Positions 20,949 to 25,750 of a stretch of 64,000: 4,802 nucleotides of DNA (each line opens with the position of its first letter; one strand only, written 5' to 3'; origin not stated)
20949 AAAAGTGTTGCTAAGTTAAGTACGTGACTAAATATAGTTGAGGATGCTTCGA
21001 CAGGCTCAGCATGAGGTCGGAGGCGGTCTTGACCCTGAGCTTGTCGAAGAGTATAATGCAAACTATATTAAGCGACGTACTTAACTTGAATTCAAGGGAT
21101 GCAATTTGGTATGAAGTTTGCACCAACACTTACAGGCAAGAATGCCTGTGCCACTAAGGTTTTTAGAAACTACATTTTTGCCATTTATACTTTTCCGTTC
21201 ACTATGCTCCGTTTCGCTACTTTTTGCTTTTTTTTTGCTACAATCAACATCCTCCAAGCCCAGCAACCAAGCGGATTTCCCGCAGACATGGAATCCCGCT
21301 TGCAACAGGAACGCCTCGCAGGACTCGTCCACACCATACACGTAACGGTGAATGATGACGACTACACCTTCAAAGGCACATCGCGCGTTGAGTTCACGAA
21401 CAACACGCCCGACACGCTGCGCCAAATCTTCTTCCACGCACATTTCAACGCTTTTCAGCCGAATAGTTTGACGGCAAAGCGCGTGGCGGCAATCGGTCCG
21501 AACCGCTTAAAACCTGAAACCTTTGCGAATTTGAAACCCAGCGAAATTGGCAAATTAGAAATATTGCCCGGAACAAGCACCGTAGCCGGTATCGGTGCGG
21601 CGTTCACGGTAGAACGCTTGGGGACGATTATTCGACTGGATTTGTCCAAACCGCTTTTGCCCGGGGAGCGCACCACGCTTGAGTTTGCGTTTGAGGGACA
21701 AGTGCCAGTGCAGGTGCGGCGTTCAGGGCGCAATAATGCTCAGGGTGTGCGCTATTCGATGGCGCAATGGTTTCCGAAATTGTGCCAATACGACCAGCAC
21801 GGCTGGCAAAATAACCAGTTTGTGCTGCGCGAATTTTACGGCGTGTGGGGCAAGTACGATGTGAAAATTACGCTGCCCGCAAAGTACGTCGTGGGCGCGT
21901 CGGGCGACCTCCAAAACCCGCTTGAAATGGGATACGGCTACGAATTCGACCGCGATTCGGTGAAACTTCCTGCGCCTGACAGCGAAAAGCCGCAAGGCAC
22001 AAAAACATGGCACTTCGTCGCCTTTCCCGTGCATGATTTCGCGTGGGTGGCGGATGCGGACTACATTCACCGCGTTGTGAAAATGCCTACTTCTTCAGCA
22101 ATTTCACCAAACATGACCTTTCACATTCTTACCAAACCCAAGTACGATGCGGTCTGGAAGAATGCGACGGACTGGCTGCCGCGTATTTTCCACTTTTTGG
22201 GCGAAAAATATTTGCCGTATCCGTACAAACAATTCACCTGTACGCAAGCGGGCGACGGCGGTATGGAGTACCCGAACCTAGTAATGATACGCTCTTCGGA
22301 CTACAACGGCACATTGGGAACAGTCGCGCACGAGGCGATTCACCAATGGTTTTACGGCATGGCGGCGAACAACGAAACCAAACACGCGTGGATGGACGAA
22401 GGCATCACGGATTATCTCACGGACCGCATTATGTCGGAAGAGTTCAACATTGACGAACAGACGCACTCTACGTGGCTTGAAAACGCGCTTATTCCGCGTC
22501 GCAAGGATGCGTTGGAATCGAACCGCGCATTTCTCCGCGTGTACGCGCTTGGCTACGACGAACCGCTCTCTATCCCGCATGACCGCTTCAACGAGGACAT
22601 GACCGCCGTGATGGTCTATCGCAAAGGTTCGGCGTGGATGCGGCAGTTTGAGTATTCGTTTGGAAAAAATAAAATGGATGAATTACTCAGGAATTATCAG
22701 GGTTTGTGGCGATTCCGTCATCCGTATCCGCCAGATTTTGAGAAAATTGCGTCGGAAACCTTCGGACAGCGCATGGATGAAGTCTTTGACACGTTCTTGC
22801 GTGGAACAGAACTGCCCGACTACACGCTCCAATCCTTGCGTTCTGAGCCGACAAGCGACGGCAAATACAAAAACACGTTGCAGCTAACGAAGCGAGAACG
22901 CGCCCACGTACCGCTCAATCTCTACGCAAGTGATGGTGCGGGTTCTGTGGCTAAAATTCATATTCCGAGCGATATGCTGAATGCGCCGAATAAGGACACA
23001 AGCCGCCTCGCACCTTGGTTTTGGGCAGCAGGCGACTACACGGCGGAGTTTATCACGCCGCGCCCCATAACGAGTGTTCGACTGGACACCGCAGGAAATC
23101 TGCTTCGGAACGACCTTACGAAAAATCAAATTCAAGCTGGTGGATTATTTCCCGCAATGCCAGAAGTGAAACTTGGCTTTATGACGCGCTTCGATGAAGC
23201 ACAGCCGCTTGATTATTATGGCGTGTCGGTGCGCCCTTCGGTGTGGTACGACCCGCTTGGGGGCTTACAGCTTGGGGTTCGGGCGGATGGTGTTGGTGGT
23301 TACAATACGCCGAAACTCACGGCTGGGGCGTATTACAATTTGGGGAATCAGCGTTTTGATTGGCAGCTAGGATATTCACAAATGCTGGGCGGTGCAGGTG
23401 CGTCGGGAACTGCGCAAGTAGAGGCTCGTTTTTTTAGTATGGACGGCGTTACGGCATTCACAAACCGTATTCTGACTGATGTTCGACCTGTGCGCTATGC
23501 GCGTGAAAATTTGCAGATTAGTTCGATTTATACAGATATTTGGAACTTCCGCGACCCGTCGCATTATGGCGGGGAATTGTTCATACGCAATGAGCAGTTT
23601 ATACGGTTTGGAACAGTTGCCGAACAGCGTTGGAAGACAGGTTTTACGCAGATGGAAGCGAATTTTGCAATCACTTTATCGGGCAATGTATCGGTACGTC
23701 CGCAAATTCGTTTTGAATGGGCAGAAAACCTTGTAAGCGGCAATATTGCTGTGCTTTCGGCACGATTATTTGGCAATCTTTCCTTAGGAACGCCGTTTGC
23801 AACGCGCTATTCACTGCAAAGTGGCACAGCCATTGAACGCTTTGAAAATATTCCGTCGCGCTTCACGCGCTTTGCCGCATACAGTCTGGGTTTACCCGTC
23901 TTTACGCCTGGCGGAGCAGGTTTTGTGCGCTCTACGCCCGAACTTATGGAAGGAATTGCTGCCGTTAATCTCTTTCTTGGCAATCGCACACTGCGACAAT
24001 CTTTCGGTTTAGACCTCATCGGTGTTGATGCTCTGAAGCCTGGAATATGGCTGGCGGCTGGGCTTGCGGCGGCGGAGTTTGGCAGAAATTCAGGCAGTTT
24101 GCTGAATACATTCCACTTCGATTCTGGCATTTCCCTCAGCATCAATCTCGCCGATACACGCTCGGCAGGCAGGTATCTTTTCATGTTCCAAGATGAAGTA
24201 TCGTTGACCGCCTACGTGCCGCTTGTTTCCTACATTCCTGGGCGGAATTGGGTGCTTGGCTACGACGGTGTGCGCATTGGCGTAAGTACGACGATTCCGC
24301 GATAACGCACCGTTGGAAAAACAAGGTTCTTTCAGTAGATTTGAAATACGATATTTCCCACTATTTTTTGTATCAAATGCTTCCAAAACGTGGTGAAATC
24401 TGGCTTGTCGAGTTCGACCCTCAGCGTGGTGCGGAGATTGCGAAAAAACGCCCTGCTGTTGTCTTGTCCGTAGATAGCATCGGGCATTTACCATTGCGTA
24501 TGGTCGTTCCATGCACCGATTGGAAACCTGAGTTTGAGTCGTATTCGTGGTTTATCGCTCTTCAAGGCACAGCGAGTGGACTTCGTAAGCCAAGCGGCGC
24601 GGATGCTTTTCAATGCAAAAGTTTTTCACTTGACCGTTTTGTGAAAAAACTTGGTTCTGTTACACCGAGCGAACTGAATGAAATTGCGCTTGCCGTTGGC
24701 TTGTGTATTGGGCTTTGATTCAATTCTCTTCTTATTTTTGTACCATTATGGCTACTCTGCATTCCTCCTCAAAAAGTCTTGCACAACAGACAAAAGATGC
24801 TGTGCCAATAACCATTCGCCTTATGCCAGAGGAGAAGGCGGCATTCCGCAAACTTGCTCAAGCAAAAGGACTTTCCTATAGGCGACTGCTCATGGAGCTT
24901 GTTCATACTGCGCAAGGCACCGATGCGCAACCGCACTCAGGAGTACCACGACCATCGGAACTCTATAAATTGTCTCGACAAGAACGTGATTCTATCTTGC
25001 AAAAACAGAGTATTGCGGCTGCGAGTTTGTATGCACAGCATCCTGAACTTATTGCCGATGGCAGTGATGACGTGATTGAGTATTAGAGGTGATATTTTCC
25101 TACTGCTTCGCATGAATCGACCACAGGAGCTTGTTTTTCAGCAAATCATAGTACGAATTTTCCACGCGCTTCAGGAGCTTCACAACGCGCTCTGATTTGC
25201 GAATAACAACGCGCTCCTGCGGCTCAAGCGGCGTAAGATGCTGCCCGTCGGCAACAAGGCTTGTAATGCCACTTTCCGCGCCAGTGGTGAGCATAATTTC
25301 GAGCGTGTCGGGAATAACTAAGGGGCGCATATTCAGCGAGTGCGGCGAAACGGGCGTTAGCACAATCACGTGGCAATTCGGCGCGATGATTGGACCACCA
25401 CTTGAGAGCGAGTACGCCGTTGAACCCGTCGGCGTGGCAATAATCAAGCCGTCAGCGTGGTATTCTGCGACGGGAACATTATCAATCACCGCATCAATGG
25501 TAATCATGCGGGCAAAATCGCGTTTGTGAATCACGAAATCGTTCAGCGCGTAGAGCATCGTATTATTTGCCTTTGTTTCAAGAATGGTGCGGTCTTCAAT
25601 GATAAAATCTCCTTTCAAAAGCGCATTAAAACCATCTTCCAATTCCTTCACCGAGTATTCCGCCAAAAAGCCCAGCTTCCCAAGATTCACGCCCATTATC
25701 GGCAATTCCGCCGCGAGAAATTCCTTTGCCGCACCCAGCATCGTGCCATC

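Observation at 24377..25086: Reverse-order MazF-like toxin followed by an extended ribbon-helix-helix protein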

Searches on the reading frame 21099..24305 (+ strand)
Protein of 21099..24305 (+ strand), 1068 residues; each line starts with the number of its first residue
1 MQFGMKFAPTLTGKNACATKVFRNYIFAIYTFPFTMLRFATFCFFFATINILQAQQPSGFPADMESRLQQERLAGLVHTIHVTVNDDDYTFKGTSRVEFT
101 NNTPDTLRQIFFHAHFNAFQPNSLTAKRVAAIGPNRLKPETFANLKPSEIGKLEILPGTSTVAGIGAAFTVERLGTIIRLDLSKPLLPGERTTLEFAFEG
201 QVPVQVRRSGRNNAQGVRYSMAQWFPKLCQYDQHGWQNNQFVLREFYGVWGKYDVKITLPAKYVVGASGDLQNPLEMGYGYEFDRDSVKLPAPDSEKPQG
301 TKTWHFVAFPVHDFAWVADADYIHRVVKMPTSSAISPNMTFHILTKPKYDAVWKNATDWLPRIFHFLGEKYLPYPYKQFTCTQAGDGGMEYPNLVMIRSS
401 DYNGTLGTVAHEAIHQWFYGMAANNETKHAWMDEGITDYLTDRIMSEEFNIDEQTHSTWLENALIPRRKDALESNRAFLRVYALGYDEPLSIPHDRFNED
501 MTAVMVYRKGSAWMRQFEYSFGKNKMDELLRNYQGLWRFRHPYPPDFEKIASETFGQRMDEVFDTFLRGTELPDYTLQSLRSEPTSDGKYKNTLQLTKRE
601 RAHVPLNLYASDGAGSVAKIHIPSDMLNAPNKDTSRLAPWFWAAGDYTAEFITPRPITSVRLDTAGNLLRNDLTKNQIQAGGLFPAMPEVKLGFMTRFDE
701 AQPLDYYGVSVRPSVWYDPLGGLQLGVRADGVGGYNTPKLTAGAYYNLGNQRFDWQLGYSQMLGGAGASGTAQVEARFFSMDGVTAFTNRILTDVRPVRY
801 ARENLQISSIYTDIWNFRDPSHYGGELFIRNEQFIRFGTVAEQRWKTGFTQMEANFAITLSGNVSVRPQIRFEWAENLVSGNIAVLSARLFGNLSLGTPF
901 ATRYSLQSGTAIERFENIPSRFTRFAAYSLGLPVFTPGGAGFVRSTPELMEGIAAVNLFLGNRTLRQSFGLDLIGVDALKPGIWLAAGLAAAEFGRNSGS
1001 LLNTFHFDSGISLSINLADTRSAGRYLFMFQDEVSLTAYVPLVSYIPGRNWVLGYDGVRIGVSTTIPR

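Call 3: search_protein_families(library=pfam, proteins=[window:21099-24305:+], max_evalue=0.1)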
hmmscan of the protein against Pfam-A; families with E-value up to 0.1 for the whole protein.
window:21099-24305:+ (1068 aa): 2 families
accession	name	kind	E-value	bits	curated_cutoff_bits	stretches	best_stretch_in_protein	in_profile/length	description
PF01433.26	Peptidase_M1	-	6.8e-12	45.9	27.7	1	385-566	35-218/218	Peptidase family M1 domain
PF07607.17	DUF1570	-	0.0074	17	22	1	407-447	3-45/129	Protein of unknown function (DUF1570)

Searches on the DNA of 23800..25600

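Call 76: search_rna_families(source=window, start=23800, end=25600, threshold=evalue, max_evalue=1)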
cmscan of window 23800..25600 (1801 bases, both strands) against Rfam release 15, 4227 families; matches with E-value up to 1: 0.
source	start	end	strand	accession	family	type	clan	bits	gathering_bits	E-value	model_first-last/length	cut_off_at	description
